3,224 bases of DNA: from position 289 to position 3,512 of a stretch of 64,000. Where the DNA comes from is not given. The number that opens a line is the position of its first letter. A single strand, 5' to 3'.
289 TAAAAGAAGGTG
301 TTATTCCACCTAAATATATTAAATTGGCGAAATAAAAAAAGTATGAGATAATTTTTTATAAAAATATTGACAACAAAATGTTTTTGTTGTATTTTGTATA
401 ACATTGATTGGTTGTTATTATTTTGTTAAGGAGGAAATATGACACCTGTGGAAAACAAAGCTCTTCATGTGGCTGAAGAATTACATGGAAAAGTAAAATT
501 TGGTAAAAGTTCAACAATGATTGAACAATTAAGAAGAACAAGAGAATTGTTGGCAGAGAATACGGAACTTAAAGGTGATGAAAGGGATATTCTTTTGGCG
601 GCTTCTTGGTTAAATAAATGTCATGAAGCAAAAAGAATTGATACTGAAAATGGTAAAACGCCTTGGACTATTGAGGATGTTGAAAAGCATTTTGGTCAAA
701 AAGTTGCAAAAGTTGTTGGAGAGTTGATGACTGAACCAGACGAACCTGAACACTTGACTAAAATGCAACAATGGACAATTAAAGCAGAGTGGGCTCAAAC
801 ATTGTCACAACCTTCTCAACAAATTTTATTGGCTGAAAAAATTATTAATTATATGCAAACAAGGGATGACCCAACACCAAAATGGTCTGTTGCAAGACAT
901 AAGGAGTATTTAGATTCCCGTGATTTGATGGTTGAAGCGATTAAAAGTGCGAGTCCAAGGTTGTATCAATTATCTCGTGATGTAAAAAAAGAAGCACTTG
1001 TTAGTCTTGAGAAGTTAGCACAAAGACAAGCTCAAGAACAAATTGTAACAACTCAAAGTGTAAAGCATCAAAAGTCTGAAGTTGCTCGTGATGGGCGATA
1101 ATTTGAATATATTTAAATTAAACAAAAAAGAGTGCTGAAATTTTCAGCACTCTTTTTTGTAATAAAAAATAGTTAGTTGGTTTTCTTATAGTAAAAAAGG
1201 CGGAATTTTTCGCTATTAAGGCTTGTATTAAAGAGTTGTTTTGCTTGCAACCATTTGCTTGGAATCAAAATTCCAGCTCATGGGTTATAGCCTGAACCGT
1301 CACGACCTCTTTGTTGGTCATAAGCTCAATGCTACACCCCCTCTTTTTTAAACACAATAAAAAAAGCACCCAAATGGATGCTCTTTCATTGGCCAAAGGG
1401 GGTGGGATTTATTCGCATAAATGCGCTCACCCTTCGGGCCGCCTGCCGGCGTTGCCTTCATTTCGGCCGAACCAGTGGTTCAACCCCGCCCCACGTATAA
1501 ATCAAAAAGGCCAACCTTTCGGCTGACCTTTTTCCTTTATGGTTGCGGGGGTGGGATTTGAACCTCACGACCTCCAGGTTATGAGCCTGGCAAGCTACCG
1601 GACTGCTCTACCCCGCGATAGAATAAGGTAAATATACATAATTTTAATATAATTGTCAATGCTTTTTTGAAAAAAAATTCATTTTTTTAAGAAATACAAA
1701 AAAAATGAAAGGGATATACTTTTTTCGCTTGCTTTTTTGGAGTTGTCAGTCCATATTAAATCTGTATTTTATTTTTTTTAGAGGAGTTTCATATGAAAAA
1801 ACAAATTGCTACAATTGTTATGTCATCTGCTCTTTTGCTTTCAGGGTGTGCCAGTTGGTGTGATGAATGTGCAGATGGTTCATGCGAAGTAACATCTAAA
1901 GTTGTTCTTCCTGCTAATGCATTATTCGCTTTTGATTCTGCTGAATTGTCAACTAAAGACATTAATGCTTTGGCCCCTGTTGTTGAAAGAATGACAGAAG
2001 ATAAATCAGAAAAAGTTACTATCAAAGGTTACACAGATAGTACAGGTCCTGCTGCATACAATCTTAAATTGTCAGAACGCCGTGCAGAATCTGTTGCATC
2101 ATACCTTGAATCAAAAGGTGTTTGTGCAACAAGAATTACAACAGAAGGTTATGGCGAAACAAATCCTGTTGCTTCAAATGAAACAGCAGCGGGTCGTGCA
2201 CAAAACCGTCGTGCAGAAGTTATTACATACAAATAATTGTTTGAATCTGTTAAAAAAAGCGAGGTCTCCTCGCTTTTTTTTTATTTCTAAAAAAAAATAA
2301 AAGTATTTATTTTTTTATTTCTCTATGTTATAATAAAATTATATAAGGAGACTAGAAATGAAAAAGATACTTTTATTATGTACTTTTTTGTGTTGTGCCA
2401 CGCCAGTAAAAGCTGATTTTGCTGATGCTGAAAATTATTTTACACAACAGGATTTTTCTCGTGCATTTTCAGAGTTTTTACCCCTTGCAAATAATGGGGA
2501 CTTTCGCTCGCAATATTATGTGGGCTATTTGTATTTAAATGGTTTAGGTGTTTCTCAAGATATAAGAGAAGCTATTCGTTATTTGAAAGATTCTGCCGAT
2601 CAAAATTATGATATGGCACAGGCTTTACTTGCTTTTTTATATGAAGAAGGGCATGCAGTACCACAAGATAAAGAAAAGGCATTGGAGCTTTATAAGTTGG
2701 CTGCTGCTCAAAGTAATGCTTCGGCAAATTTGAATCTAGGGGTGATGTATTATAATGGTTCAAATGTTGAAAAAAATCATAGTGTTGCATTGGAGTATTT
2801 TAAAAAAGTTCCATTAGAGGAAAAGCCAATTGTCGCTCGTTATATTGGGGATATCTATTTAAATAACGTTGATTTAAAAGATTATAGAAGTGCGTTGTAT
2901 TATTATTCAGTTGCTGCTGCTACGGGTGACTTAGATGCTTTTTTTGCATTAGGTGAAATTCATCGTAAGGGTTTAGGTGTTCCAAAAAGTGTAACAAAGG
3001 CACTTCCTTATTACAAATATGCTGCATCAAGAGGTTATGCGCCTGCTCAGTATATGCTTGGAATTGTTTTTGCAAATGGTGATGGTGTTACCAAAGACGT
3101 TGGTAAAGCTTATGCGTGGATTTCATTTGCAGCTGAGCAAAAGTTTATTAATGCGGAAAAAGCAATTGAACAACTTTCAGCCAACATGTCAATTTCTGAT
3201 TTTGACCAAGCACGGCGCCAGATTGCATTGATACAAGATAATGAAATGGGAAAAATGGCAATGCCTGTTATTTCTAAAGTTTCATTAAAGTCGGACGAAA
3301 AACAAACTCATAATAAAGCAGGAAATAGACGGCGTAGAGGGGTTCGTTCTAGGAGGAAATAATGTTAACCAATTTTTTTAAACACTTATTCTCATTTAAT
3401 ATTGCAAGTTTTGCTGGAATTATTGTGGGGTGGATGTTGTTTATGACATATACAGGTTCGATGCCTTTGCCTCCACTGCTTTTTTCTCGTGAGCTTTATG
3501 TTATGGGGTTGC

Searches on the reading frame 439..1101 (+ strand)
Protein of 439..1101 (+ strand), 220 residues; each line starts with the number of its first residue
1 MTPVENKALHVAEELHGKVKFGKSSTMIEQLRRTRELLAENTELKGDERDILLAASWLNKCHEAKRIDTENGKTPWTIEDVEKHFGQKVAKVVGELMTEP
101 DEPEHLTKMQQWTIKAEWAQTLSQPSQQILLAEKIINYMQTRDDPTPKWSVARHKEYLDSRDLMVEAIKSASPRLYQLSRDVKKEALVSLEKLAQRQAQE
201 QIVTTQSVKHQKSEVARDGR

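Call 73: find_homologous_proteins(query=window:439-1101:+, max_evalue=1e-20)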
Query window:439-1101:+ (220 aa): 8 proteins with E <= 1e-20 among 797 candidates.
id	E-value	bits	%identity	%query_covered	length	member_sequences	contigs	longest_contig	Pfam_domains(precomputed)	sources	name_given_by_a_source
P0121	9.3e-138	475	100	100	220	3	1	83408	-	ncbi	-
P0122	7.7e-117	406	84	100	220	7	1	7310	-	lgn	-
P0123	4.7e-110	384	82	100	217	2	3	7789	-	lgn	-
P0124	5.3e-110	384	82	100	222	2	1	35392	-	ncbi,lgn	-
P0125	6.6e-90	318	73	90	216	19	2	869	-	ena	-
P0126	1.2e-85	304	67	100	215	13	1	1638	-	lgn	-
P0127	6.6e-85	302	69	90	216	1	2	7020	-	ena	-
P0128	3.0e-84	300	69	90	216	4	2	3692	-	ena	-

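Call 74: find_encoding_contigs(protein=P0124, flank=3000, max_places=6)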
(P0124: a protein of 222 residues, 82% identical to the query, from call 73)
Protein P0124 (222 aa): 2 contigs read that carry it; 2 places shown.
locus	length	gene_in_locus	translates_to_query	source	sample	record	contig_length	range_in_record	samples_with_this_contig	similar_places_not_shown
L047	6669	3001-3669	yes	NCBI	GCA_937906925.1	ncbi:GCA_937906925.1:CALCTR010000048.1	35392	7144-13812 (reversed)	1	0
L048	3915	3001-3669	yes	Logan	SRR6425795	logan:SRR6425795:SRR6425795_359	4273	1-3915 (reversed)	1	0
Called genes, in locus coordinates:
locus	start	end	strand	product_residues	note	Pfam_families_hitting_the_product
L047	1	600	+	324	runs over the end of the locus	PF01551:Peptidase_M23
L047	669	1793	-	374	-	PF02350:Epimerase_2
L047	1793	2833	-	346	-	PF03102:NeuB, PF08666:SAF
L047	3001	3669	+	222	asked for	-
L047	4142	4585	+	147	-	PF00691:OmpA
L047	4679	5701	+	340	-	PF13174:TPR_6 (faint), PF13432:TPR_16 (faint), PF08238:Sel1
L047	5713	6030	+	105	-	-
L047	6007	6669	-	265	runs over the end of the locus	-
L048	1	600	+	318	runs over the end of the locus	?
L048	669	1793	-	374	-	PF02350:Epimerase_2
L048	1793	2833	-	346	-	PF03102:NeuB, PF08666:SAF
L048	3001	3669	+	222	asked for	-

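Call 81: search_protein_families(library=pfam, proteins=[window:439-1101:+], max_evalue=0.001)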
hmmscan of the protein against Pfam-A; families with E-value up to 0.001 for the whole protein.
window:439-1101:+ (220 aa): 0 families

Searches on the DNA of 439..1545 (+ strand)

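Call 88: search_rna_families(source=window, start=1100, end=1545, threshold=evalue, max_evalue=0.1)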
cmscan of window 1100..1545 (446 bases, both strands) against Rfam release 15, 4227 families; matches with E-value up to 0.1: 4.
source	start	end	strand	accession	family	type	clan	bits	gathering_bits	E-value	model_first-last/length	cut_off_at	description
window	1391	1505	-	RF00391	RtT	Cis-reg;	-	28.5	45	0.0014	1-130/130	no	RtT RNA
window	1120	1189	-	RF02752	ES056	Gene; sRNA;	-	25.5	43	0.032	1-92/92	no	ES056 sRNA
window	1357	1543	-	RF01808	MicX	Gene; sRNA;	-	21.1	75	0.016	1-194/194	no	MicX Vibrio cholerae sRNA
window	1123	1173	-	RF00125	IS128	Gene; sRNA;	-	19.8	80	0.083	150-198/209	no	IS128 RNA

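Call 90: search_rna_families(source=L047, start=3680, end=3890, threshold=evalue, max_evalue=0.1)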
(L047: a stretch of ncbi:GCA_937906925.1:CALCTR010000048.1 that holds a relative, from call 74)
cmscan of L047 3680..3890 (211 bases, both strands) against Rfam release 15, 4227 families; matches with E-value up to 0.1: 1.
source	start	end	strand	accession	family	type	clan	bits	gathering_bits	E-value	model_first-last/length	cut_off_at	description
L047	3680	3718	+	RF02713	MCS4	Gene; sRNA;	-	28.2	56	0.021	85-123/123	5'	Mycoplasma sRNA MCS4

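Call 91: search_rna_families(source=window, start=1350, end=1545, threshold=evalue, max_evalue=1, show_alignments=2)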
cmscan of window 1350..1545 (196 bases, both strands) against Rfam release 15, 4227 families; matches with E-value up to 1: 7.
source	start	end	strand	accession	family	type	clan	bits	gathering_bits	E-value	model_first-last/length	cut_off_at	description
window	1391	1505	-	RF00391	RtT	Cis-reg;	-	28.5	45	0.00063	1-130/130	no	RtT RNA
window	1357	1413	-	RF01859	Phe_leader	Cis-reg; leader;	-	23.6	55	0.048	1-125/125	no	Phenylalanine leader peptide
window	1357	1543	-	RF01808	MicX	Gene; sRNA;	-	21.1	75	0.007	1-194/194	no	MicX Vibrio cholerae sRNA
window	1357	1425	-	RF00106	RNAI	Gene; antisense;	-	17.8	47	0.28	1-102/102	no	RNAI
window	1357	1422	-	RF01820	RsaE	Gene; sRNA;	-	17.3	79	0.91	1-112/112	no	RNA Staph. aureus E (RoxS)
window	1354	1386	-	RF00489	ctRNA_p42d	Gene; antisense;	-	15.4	50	0.93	1-46/46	no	ctRNA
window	1351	1536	+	RF01808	MicX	Gene; sRNA;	-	13.9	75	0.56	1-194/194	no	MicX Vibrio cholerae sRNA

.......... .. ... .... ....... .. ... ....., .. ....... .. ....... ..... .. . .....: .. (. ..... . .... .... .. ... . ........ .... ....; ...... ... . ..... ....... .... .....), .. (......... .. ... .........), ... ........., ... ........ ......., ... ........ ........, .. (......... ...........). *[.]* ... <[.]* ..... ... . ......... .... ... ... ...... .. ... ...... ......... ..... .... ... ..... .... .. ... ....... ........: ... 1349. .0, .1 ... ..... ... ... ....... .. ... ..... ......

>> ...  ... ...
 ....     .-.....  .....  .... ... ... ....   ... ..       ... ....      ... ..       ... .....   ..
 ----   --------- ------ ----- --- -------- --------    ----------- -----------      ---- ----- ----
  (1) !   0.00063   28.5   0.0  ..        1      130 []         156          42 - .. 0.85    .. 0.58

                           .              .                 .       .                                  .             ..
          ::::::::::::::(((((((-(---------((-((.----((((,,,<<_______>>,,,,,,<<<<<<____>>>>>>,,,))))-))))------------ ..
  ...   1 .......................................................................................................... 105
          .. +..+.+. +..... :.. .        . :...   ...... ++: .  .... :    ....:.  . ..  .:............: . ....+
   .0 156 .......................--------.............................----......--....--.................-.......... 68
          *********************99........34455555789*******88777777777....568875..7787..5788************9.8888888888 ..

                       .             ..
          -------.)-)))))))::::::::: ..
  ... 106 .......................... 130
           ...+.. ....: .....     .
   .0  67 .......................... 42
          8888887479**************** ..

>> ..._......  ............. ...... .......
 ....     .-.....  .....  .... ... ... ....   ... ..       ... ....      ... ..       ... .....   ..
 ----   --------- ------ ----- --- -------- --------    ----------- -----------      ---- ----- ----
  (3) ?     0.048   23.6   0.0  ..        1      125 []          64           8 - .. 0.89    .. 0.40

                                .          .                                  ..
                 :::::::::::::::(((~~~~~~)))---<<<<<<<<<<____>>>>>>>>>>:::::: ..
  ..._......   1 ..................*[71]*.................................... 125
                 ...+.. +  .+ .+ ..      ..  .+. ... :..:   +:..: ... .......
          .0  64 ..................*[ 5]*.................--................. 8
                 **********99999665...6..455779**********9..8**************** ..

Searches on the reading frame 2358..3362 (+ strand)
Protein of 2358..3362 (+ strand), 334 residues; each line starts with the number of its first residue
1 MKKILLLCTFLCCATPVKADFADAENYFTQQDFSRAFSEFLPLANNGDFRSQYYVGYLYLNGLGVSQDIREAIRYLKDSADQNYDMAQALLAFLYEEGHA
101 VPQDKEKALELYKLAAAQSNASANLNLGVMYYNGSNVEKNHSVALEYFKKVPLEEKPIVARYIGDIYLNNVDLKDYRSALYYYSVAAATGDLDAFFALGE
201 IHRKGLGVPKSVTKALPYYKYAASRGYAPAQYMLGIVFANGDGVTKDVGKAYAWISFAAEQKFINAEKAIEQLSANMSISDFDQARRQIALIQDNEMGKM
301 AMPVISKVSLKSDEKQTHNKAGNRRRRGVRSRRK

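Call 81: search_protein_families(library=pfam, proteins=[window:2358-3362:+], max_evalue=0.001)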
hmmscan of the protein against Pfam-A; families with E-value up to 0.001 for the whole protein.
window:2358-3362:+ (334 aa): 1 family
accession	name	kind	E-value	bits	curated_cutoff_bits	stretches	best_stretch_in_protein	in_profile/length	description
PF08238.18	Sel1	-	7.4e-42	140.7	30.7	5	51-84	3-36/36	Sel1 repeat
